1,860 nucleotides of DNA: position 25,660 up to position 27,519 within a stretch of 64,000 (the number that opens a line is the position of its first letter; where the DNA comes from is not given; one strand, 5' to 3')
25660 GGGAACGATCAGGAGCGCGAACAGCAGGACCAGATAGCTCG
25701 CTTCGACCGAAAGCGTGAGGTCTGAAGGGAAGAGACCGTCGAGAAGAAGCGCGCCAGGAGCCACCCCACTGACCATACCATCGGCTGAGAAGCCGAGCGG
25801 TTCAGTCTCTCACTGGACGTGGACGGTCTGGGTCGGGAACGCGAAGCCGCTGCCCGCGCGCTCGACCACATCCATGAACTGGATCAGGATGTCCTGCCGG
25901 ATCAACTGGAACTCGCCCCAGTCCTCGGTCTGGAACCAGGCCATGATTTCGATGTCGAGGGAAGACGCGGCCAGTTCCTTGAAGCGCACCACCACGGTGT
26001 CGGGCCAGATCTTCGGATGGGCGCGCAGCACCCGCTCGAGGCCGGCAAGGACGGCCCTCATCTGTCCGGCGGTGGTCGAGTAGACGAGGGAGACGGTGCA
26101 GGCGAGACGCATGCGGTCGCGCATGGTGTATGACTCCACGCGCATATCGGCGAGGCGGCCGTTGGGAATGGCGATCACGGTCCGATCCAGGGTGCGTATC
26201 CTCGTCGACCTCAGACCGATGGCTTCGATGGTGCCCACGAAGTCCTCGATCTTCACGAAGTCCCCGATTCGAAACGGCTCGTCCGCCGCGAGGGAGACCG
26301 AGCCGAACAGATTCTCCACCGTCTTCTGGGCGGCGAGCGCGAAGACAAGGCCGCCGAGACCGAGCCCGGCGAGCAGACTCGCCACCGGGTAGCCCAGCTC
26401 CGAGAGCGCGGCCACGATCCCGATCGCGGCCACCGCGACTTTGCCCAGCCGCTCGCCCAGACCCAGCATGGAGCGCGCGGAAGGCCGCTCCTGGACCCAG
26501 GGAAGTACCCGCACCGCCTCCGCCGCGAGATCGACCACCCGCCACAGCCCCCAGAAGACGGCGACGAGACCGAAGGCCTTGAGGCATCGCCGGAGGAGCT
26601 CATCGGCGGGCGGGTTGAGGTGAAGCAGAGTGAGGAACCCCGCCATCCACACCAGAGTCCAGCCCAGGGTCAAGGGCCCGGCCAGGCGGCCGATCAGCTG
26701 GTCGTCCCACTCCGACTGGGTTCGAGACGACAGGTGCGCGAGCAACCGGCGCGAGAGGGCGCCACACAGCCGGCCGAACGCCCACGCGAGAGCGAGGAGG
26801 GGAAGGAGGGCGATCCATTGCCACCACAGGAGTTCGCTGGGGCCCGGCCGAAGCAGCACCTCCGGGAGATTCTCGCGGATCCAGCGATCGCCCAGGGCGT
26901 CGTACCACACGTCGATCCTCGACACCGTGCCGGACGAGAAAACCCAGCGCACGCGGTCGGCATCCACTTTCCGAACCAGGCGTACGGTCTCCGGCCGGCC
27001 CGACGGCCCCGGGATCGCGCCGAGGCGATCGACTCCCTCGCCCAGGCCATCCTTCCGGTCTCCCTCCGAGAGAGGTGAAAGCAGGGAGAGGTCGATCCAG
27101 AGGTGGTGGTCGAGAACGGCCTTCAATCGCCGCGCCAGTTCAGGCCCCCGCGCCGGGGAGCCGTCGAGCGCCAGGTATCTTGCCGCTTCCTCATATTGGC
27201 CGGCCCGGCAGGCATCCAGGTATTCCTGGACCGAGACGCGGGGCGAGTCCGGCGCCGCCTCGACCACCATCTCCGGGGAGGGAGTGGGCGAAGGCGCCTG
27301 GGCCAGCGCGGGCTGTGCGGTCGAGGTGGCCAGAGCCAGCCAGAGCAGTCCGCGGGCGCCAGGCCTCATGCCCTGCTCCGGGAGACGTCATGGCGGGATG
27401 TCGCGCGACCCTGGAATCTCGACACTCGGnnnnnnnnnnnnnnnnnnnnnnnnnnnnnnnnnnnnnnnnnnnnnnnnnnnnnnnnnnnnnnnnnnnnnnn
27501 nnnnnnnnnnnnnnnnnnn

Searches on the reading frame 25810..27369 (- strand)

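Call 72: search_protein_families(library=pfam, proteins=[window:25810-27369:-], max_evalue=0.00001)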
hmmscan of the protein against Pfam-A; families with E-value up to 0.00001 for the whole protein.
window:25810-27369:- (519 aa): 3 families
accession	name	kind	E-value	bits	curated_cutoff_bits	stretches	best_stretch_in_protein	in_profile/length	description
PF00924.24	MS_channel_2nd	-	5.6e-18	65.3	20.2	1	350-412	2-64/68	Mechanosensitive ion channel, beta-domain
PF21082.3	MS_channel_3rd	-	2.9e-09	37.7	21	1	424-507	3-86/88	Mechanosensitive ion channel MscS, C-terminal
PF21088.3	MS_channel_1st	-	2.7e-07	30.9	23.1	1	310-348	4-42/42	Mechanosensitive ion channel, transmembrane helices 2/3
